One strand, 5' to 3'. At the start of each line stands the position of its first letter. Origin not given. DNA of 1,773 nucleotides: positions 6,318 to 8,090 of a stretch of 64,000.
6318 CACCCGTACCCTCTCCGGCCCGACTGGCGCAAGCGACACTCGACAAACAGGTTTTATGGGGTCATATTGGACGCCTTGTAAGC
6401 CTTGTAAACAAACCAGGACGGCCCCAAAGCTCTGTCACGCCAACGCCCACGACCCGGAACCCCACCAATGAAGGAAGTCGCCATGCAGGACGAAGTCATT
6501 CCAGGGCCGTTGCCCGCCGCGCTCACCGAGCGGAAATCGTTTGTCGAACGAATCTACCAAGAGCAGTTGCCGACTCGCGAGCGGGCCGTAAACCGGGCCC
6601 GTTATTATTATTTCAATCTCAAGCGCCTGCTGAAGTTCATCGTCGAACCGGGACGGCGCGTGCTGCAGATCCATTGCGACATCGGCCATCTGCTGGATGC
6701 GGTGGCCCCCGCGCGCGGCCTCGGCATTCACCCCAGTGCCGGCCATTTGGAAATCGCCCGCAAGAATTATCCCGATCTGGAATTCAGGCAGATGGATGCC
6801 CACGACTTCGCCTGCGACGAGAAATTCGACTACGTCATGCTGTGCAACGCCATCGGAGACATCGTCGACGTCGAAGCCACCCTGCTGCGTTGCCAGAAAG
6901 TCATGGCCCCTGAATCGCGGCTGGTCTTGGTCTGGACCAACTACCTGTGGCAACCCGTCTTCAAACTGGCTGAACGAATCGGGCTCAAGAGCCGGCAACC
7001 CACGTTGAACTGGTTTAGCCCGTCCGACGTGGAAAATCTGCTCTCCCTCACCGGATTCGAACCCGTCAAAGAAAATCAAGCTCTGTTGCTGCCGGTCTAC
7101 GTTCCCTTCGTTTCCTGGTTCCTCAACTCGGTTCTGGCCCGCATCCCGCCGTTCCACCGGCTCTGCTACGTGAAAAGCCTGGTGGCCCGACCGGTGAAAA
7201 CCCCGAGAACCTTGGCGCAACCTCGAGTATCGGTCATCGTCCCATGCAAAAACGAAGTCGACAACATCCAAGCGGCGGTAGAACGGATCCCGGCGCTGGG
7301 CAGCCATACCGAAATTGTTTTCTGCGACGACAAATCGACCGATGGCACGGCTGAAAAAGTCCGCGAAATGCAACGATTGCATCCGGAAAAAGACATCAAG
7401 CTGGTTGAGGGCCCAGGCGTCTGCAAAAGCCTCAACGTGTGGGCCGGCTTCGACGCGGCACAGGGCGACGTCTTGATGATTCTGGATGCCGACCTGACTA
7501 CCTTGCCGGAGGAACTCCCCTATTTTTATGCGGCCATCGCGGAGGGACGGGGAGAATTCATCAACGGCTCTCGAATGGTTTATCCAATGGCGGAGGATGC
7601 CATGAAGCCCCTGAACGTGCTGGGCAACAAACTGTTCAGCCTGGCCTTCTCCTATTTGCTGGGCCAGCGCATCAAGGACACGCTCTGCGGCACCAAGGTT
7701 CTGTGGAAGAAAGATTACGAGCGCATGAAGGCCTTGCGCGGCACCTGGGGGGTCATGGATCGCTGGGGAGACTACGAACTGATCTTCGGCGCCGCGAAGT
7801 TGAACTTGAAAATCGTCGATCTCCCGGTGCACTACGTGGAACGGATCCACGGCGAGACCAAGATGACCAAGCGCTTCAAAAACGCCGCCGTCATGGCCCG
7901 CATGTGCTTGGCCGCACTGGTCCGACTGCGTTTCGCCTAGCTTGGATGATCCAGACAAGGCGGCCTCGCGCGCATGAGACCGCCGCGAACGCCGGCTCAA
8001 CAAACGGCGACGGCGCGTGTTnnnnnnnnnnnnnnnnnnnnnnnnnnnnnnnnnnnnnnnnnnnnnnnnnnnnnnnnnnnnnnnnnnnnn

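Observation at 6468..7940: Single polypeptide fusing a SAM methyltransferase to a GT2 polyprenyl-phosphate-type glycosyltransferase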

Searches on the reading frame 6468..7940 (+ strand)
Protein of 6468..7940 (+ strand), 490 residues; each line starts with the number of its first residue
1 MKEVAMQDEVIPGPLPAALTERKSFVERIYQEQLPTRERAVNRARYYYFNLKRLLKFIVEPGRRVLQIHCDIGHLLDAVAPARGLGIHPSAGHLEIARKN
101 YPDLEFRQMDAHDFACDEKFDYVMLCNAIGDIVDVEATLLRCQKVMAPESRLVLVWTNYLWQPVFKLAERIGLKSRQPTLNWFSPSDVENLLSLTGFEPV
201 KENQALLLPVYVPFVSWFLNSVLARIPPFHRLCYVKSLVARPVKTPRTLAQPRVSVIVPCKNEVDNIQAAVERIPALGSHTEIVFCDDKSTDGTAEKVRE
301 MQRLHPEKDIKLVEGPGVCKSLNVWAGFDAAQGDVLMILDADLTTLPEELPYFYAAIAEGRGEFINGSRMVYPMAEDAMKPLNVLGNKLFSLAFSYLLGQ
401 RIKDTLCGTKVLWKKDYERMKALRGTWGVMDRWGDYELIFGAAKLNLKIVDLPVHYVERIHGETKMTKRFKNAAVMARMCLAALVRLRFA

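Call 6: search_protein_families(library=pfam, proteins=[window:6468-7940:+], max_evalue=0.1)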
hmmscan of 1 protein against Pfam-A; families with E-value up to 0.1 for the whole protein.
window:6468-7940:+ (490 aa): 10 families
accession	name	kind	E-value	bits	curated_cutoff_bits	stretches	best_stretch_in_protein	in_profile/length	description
PF00535.33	Glycos_transf_2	-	4.2e-21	76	23.3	1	255-384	1-130/168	Glycosyl transferase family 2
PF13641.12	Glyco_tranf_2_3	-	1.2e-09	39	27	1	252-357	1-111/230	Glycosyltransferase like family 2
PF13489.12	Methyltransf_23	-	3.3e-07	30.6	27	1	50-201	12-163/164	Methyltransferase domain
PF08242.18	Methyltransf_12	-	1.2e-06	29.6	30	1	66-151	1-97/98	Methyltransferase domain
PF13649.12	Methyltransf_25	-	2.7e-06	28.4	27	1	65-148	1-95/97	Methyltransferase domain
PF08241.18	Methyltransf_11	-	3.4e-06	28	21.2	1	78-153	13-94/95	Methyltransferase domain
PF13847.12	Methyltransf_31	-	8.9e-05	22.6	27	1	92-154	39-109/145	Methyltransferase domain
PF13704.12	Glyco_tranf_2_4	-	0.015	16.2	27.5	1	261-304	1-43/98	Glycosyl transferase family 2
PF07021.18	MetW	-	0.017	15.2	21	1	55-198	7-152/193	Methionine biosynthesis protein MetW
PF10111.15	Glyco_tranf_2_2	-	0.029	14.3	27.3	1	255-345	1-94/276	Glycosyltransferase like family 2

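Call 7: search_protein_families(library=ncbifam, proteins=[window:6468-7940:+], max_evalue=0.1)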
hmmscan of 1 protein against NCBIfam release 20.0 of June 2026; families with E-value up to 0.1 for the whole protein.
window:6468-7940:+ (490 aa): 25 families
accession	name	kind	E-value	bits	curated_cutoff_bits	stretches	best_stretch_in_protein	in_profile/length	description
TIGR04182.1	glyco_TIGR04182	equivalog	1.5e-21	77.1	325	1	254-467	2-202/293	S-layer glycoprotein N-glycosyltransferase AglJ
NF041391.1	DPhHxTase_Halo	equivalog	3.3e-14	52.4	375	1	261-467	4-193/213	dolichyl-phosphate hexose transferase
TIGR03937.1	PgaC_IcaA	equivalog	6.7e-11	41.8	422.3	1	244-344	37-137/407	poly-beta-1,6-N-acetyl-D-glucosamine synthase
NF007986.1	PRK10714.1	equivalog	2.3e-10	40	529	1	253-360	7-118/316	undecaprenyl-phosphate 4-deoxy-4-formamido-L-arabinose transferase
TIGR04283.1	glyco_like_mftF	equivalog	2.8e-10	40.2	182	1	254-350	1-89/221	TIGR04283 family arsenosugar biosynthesis glycosyltransferase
NF010496.0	PRK13915.1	equivalog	1.7e-09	37.2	262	1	250-346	29-130/307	glucosyl-3-phosphoglycerate synthase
TIGR03469.1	HpnB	hypoth_equivalog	1.3e-08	34.3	379.25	1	246-359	38-162/386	hopene-associated glycosyltransferase HpnB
NF047588.1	GlcsyltransPgfSStrep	equivalog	5.4e-08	32.4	500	1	254-423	3-170/308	glycosyltransferase PgfS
TIGR03965.1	mycofact_glyco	equivalog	3.8e-07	29.3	280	1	237-360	60-182/467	mycofactocin biosynthesis glycosyltransferase MftF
NF045692.1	OglycostaseCruG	equivalog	5.7e-06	25.5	600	1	252-307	41-97/386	2'-O-glycosyltransferase CruG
NF050050.1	ProtGlycPglI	equivalog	7e-06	25.6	500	1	252-360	2-111/306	GalNAc(5)-diNAcBac-PP-undecaprenol beta-1,3-glucosyltransferase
NF041875.1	EPS_EpsD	equivalog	1.3e-05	24.8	370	1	254-353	1-100/325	exopolysaccharide biosynthesis glycosyltransferase EpsD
NF007482.0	PRK10073.1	equivalog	1.5e-05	24.2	423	1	251-347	5-100/334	glycosyltransferase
NF047683.1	TeichurnBiosyTuaG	equivalog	2.4e-05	24.1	400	1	250-350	4-104/252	teichuronic acid biosynthesis protein TuaG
NF043040.1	corrin_prot_MT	hypoth_equivalog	7e-05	22.4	180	1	53-155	33-148/216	corrinoid protein-associated methyltransferase CpaM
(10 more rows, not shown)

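Call 8: find_homologous_proteins(query=window:6468-7937:+, max_evalue=0.00001)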
Query window:6468-7937:+ (490 aa): 7880 proteins with E <= 0.00001 among 8000 candidates; the best 120 are listed.
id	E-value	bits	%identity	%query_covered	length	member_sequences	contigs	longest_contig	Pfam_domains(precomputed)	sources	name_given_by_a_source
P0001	0.0e+0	1120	100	99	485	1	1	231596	PF13489.13,PF13506.14,PF13641.13,PF13649.13,PF00535.33,PF08241.19,PF08242.19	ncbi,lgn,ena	-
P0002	3.7e-265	899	79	99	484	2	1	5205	PF13489.13,PF13506.14,PF13641.13,PF00535.33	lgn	-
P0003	2.1e-263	893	78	98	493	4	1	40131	PF13489.13,PF13506.14,PF13641.13,PF00535.33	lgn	-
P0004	3.2e-263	892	79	97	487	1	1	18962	PF13489.13,PF10111.15,PF13506.14,PF13641.13,PF00535.33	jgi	-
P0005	1.3e-262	890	80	97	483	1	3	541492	PF13489.13,PF13506.14,PF13641.13,PF13649.13,PF00535.33,PF08241.19,PF08242.19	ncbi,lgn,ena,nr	ncbi:MAG TPA: glycosyltransferase [Kiritimatiellia bacterium]|nr:glycosyltransferase [Kiritimatielli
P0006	7.1e-262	888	79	97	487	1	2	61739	PF13489.13,PF13506.14,PF13641.13,PF00535.33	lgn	-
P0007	1.0e-258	877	78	98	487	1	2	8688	PF13489.13,PF13506.14,PF13641.13,PF00535.33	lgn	-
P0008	1.2e-253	861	77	97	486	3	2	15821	PF13489.13,PF13506.14,PF13641.13,PF13649.13,PF00535.33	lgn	-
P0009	2.4e-251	853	76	98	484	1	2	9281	PF13489.13,PF13506.14,PF13641.13,PF00535.33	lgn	-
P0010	5.8e-245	832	75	98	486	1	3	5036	PF13506.14,PF13641.13,PF00535.33,PF08241.19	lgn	-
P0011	1.4e-232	791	70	98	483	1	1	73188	PF13489.13,PF13506.14,PF13641.13,PF00535.33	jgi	jgi:hypothetical protein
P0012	8.6e-226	769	70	97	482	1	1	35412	PF13489.13,PF13506.14,PF13641.13,PF00535.33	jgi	-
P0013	6.9e-223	759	68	98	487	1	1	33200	PF13489.13,PF13506.14,PF13641.13,PF00535.33,PF08242.19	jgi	-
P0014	5.3e-187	641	58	99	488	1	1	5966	PF13489.13,PF10111.15,PF13506.14,PF13641.13,PF13649.13,PF00535.33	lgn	-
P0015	6.1e-180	618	56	96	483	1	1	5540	PF13847.13,PF13489.13,PF10111.15,PF13506.14,PF13641.13,PF13649.13,PF00535.33,PF08242.19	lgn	-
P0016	9.7e-179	614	56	96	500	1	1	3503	PF13489.13,PF13506.14,PF13641.13,PF13649.13,PF00535.33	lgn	-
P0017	8.9e-178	610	58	96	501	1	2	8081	PF13847.13,PF13489.13,PF13641.13,PF13649.13,PF00535.33,PF08241.19,PF08242.19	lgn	-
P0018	3.8e-177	608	55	96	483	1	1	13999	PF13847.13,PF13489.13,PF10111.15,PF13641.13,PF13649.13,PF00535.33,PF08241.19,PF08242.19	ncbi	-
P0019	4.5e-177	608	54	96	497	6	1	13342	PF13489.13,PF13506.14,PF13641.13,PF00535.33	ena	-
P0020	4.8e-177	608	55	99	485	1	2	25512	PF13847.13,PF13489.13,PF13641.13,PF13649.13,PF00535.33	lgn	-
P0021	8.5e-177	607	54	96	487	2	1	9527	PF13506.14,PF13641.13,PF00535.33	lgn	-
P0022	2.0e-176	606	56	96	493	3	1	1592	PF13489.13,PF13506.14,PF13641.13,PF13649.13,PF00535.33,PF08241.19,PF08242.19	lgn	-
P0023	6.1e-176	604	57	96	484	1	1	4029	PF13847.13,PF13506.14,PF13641.13,PF13649.13,PF00535.33,PF08241.19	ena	-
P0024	2.5e-175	602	55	98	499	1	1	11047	PF13847.13,PF13489.13,PF13506.14,PF13641.13,PF13649.13,PF00535.33,PF08241.19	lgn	-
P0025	3.8e-175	602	55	97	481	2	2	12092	PF13847.13,PF13489.13,PF13506.14,PF13641.13,PF13649.13,PF00535.33,PF08241.19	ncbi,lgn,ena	-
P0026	5.6e-175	601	54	96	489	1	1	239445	PF10111.15,PF13506.14,PF13641.13,PF00535.33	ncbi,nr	ncbi:MAG: glycosyltransferase [Deltaproteobacteria bacterium]|nr:glycosyltransferase [Deltaproteobac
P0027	1.7e-174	600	53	96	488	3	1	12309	PF13489.13,PF10111.15,PF13506.14,PF00535.33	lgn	-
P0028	3.7e-174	599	55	97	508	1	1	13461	PF13847.13,PF13489.13,PF10111.15,PF13506.14,PF13641.13,PF13649.13,PF00535.33,PF08241.19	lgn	-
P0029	6.8e-174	598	56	95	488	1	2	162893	PF13489.13,PF13506.14,PF13641.13,PF13649.13,PF00535.33,PF08242.19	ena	-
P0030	7.4e-174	598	55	97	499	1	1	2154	PF13489.13,PF13506.14,PF13641.13,PF13649.13,PF00535.33,PF08241.19,PF08242.19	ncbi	-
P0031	5.4e-173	595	56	92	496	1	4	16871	PF13489.13,PF10111.15,PF13506.14,PF13641.13,PF00535.33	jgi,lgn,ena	-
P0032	2.5e-172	592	55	97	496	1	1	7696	PF13847.13,PF13489.13,PF13506.14,PF13641.13,PF13649.13,PF00535.33,PF08241.19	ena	-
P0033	5.1e-172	591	56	97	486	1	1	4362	PF13489.13,PF10111.15,PF13506.14,PF13641.13,PF13649.13,PF00535.33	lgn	-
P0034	8.6e-172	591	54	97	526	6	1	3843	PF13489.13,PF13506.14,PF13641.13,PF13649.13,PF00535.33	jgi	jgi:SAM-dependent methyltransferase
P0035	9.5e-172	591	56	96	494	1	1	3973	PF13847.13,PF13489.13,PF13506.14,PF13641.13,PF13649.13,PF00535.33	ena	-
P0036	1.7e-171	590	54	97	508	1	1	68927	PF13489.13,PF13506.14,PF13641.13,PF13649.13,PF00535.33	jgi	jgi:SAM-dependent methyltransferase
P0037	1.8e-171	590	54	97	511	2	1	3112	PF13489.13,PF13506.14,PF13641.13,PF13649.13,PF00535.33,PF08241.19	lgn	-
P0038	4.4e-171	588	58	90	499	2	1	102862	PF13506.14,PF13641.13,PF13649.13,PF00535.33,PF08241.19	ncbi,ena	-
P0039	5.9e-171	588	54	96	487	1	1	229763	PF10111.15,PF13506.14,PF13641.13,PF00535.33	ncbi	-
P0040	6.5e-171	588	53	98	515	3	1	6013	PF13489.13,PF13506.14,PF13641.13,PF13649.13,PF00535.33,PF08241.19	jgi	jgi:hypothetical protein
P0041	1.2e-170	587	55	94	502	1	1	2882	PF13506.14,PF13641.13,PF13649.13,PF00535.33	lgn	-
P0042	1.2e-170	587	54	94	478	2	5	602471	PF13489.13,PF10111.15,PF13506.14,PF13641.13,PF00535.33,PF08242.19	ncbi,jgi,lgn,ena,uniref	ncbi:hypothetical protein LCGC14_0018350 [marine sediment metagenome]|uniref:Uncharacterized protein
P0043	1.2e-170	587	55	97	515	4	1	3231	PF13847.13,PF13489.13,PF13506.14,PF13641.13,PF13649.13,PF00535.33,PF08241.19,PF08242.19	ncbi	-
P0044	1.9e-170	586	53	96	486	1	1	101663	PF13847.13,PF13489.13,PF13506.14,PF13641.13,PF13649.13,PF00535.33,PF08241.19,PF08242.19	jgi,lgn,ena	-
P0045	2.2e-170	586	54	96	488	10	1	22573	PF13506.14,PF13641.13,PF00535.33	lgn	-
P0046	3.1e-170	586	54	97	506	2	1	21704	PF13847.13,PF13489.13,PF13506.14,PF13641.13,PF13649.13,PF00535.33,PF08241.19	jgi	-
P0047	3.9e-170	585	54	97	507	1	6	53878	PF13489.13,PF10111.15,PF13506.14,PF13641.13,PF13649.13,PF00535.33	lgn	-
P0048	4.4e-170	585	54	96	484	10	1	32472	PF13506.14,PF13641.13,PF00535.33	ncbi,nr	ncbi:MAG: glycosyltransferase [Deltaproteobacteria bacterium]|nr:glycosyltransferase [Deltaproteobac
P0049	4.9e-170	585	52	97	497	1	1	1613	PF13847.13,PF13489.13,PF13506.14,PF13641.13,PF13649.13,PF00535.33,PF08242.19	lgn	-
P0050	7.3e-170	584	53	99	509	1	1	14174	PF13847.13,PF13506.14,PF13641.13,PF13649.13,PF00535.33,PF08241.19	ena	-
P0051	7.6e-170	584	56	93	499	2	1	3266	PF13489.13,PF13506.14,PF13641.13,PF00535.33,PF08242.19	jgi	jgi:SAM-dependent methyltransferase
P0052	8.7e-170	584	53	96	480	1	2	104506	PF13847.13,PF13489.13,PF13506.14,PF13641.13,PF13649.13,PF00535.33,PF08241.19,PF08242.19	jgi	jgi:SAM-dependent methyltransferase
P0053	1.1e-169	584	52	96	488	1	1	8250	PF10111.15,PF13506.14,PF13641.13,PF00535.33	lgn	-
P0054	1.2e-169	584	54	97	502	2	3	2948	PF13489.13,PF13506.14,PF13641.13,PF00535.33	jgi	-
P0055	1.4e-169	583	54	98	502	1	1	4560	PF13489.13,PF13506.14,PF13641.13,PF00535.33,PF08242.19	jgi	-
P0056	1.6e-169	583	54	97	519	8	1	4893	PF13489.13,PF13506.14,PF13641.13,PF13649.13,PF00535.33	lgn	-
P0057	1.7e-169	583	54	96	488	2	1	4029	PF13506.14,PF13641.13,PF00535.33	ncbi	-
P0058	2.3e-169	583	54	96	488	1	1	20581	PF13847.13,PF13489.13,PF13506.14,PF13641.13,PF13649.13,PF00535.33,PF08242.19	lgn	-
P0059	3.8e-169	582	54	100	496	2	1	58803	PF13847.13,PF13489.13,PF10111.15,PF13649.13,PF00535.33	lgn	-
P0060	4.8e-169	582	56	94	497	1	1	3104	PF13489.13,PF13506.14,PF13641.13,PF00535.33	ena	-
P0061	5.4e-169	582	55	97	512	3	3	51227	PF13489.13,PF13506.14,PF13641.13,PF13649.13,PF00535.33,PF08241.19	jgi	-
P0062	5.9e-169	581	54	97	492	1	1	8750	PF10111.15,PF13506.14,PF13641.13,PF00535.33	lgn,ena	-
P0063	6.3e-169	581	54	98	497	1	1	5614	PF13489.13,PF13506.14,PF13641.13,PF00535.33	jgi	-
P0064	6.4e-169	581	55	98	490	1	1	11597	PF13489.13,PF13506.14,PF13641.13,PF00535.33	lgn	-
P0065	6.5e-169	581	56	94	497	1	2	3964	PF13847.13,PF13489.13,PF13506.14,PF13641.13,PF00535.33,PF08242.19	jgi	-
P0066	7.0e-169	581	52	98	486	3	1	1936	PF10111.15,PF13506.14,PF13641.13,PF00535.33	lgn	-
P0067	7.8e-169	581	54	97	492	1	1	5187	PF13506.14,PF13641.13,PF00535.33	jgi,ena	-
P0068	8.1e-169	581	55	92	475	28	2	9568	PF07021.19,PF13847.13,PF13489.13,PF13506.14,PF13641.13,PF13649.13,PF00535.33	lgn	-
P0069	9.7e-169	581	53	97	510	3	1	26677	PF13489.13,PF13506.14,PF13641.13,PF00535.33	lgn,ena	-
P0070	1.1e-168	580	51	96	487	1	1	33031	PF13506.14,PF13641.13,PF00535.33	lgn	-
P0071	1.2e-168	580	56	94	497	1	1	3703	PF13489.13,PF13506.14,PF13641.13,PF00535.33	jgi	-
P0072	1.4e-168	580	55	94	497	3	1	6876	PF13847.13,PF13506.14,PF13641.13,PF13649.13,PF00535.33,PF08241.19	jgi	jgi:hypothetical protein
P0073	1.6e-168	580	55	93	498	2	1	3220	PF13489.13,PF10111.15,PF13506.14,PF13641.13,PF13649.13,PF00535.33,PF08242.19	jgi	jgi:SAM-dependent methyltransferase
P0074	1.6e-168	580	54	96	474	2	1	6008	PF13847.13,PF13489.13,PF10111.15,PF13506.14,PF13649.13,PF00535.33,PF08241.19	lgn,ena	-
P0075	2.0e-168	580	54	96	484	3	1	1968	PF13847.13,PF13489.13,PF13506.14,PF13641.13,PF13649.13,PF00535.33,PF08241.19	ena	-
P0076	2.0e-168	580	53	97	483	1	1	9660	PF13489.13,PF13506.14,PF13641.13,PF13649.13,PF00535.33,PF08241.19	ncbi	-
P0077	2.4e-168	579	56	94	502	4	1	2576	PF13489.13,PF13506.14,PF13641.13,PF00535.33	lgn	-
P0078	2.7e-168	579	55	96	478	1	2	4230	PF13506.14,PF13641.13,PF00535.33,PF08242.19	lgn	-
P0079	3.6e-168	579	54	96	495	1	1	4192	PF13489.13,PF00535.33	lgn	-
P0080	3.7e-168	579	56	93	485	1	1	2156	PF13847.13,PF13489.13,PF13506.14,PF13641.13,PF13649.13,PF00535.33,PF08241.19,PF08242.19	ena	-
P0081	3.7e-168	579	53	98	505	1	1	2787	PF13506.14,PF13641.13,PF00535.33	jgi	jgi:hypothetical protein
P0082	4.6e-168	578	56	90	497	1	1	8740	PF13847.13,PF13489.13,PF10111.15,PF13506.14,PF13641.13,PF13649.13,PF00535.33,PF08241.19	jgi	jgi:SAM-dependent methyltransferase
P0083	5.0e-168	578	56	93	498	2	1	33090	PF13489.13,PF13506.14,PF13641.13,PF00535.33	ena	-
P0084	5.2e-168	578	54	96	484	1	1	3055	PF13506.14,PF13641.13,PF00535.33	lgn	-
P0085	5.3e-168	578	54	96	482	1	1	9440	PF13506.14,PF13641.13,PF00535.33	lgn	-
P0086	6.1e-168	578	54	96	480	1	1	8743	PF13847.13,PF13489.13,PF13641.13,PF13649.13,PF00535.33,PF08241.19,PF08242.19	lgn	-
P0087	6.9e-168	578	54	98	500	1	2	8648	PF13489.13,PF13506.14,PF13641.13,PF13649.13,PF00535.33,PF08242.19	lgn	-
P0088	7.1e-168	578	52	97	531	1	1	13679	PF13489.13,PF13506.14,PF13641.13,PF13649.13,PF00535.33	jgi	jgi:hypothetical protein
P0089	7.5e-168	578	53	97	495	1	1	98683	PF10111.15,PF13641.13,PF00535.33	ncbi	-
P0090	8.0e-168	578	54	98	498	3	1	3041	PF13489.13,PF13506.14,PF13641.13,PF00535.33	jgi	-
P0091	8.1e-168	578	53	100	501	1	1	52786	PF13847.13,PF10111.15,PF13641.13,PF13649.13,PF00535.33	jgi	jgi:ubiquinone/menaquinone biosynthesis C-methylase UbiE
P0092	9.5e-168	577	54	96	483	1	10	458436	PF13847.13,PF13489.13,PF13649.13,PF00535.33,PF08241.19,PF08242.19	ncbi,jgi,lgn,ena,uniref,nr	ncbi:MAG: hypothetical protein UT86_C0001G0024 [Candidatus Magasanikbacteria bacterium GW2011_GWC2_4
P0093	1.1e-167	577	53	96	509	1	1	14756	PF13506.14,PF13641.13,PF00535.33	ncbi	ncbi:MAG: glycosyltransferase [Thermodesulfobacteriota bacterium]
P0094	1.2e-167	577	52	97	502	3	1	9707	PF13641.13,PF00535.33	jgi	-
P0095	1.2e-167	577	54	96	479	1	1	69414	PF10111.15,PF13641.13,PF00535.33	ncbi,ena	-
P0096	1.7e-167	577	53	97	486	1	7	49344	PF13489.13,PF13506.14,PF13641.13,PF13649.13,PF00535.33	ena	-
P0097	1.7e-167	577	53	96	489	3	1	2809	PF13489.13,PF13506.14,PF13641.13,PF13649.13,PF00535.33,PF08242.19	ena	-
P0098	2.4e-167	576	54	97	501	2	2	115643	PF13489.13,PF13506.14,PF13641.13,PF00535.33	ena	-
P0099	2.7e-167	576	52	96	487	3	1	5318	PF13489.13,PF10111.15,PF13506.14,PF13641.13,PF00535.33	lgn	-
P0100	3.1e-167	576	56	93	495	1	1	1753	PF10111.15,PF13506.14,PF13641.13,PF00535.33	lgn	-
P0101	3.7e-167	575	52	99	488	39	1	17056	PF13847.13,PF13489.13,PF13506.14,PF13641.13,PF13649.13,PF00535.33,PF08241.19,PF08242.19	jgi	-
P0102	4.5e-167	575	57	92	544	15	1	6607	PF13506.14,PF13641.13,PF00535.33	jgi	-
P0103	5.9e-167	575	51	96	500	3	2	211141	PF13506.14,PF13641.13,PF00535.33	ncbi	-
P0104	7.3e-167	574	54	96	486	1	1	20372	PF13847.13,PF13506.14,PF13641.13,PF13649.13,PF00535.33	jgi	jgi:hypothetical protein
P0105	7.7e-167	574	56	92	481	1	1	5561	PF13847.13,PF13489.13,PF10111.15,PF13506.14,PF13641.13,PF00535.33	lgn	-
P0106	9.2e-167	574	54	92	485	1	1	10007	PF13489.13,PF13506.14,PF13641.13,PF13649.13,PF00535.33,PF08241.19,PF08242.19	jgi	jgi:SAM-dependent methyltransferase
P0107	1.0e-166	574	55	92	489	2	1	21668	PF13847.13,PF13506.14,PF13641.13,PF13649.13,PF00535.33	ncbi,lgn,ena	-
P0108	1.2e-166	574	53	97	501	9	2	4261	PF13489.13,PF13506.14,PF13641.13,PF00535.33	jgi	-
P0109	2.2e-166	573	53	96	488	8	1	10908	PF10111.15,PF13506.14,PF13641.13,PF00535.33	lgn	-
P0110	2.2e-166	573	53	96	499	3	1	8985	PF13847.13,PF13489.13,PF13506.14,PF13641.13,PF13649.13,PF00535.33,PF08241.19,PF08242.19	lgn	-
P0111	2.5e-166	573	54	97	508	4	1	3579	PF13506.14,PF13641.13,PF00535.33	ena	-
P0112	2.6e-166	573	54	96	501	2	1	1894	PF13489.13,PF10111.15,PF13506.14,PF13641.13,PF00535.33,PF08242.19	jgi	jgi:SAM-dependent methyltransferase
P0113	3.6e-166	572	52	97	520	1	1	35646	PF13847.13,PF13489.13,PF13506.14,PF13641.13,PF13649.13,PF00535.33,PF08242.19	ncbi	-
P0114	4.0e-166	572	54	97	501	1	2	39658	PF13489.13,PF13506.14,PF13641.13,PF00535.33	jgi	jgi:SAM-dependent methyltransferase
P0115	4.7e-166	572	53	99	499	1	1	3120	PF13489.13,PF10111.15,PF13506.14,PF13641.13,PF00535.33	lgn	-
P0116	5.0e-166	572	52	96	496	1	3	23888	PF10111.15,PF13506.14,PF13641.13,PF13649.13,PF00535.33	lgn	-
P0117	5.2e-166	572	51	97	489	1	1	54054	PF13506.14,PF00535.33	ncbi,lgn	-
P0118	5.2e-166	572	54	97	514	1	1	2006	PF13489.13,PF13506.14,PF13641.13,PF00535.33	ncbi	-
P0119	5.7e-166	572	53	97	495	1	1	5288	PF13847.13,PF13489.13,PF13506.14,PF13641.13,PF13649.13,PF00535.33,PF08241.19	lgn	-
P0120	6.3e-166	571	51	96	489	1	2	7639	PF13506.14,PF00535.33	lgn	-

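Call 11: find_encoding_contigs(protein=P0001, flank=10000, max_places=3)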
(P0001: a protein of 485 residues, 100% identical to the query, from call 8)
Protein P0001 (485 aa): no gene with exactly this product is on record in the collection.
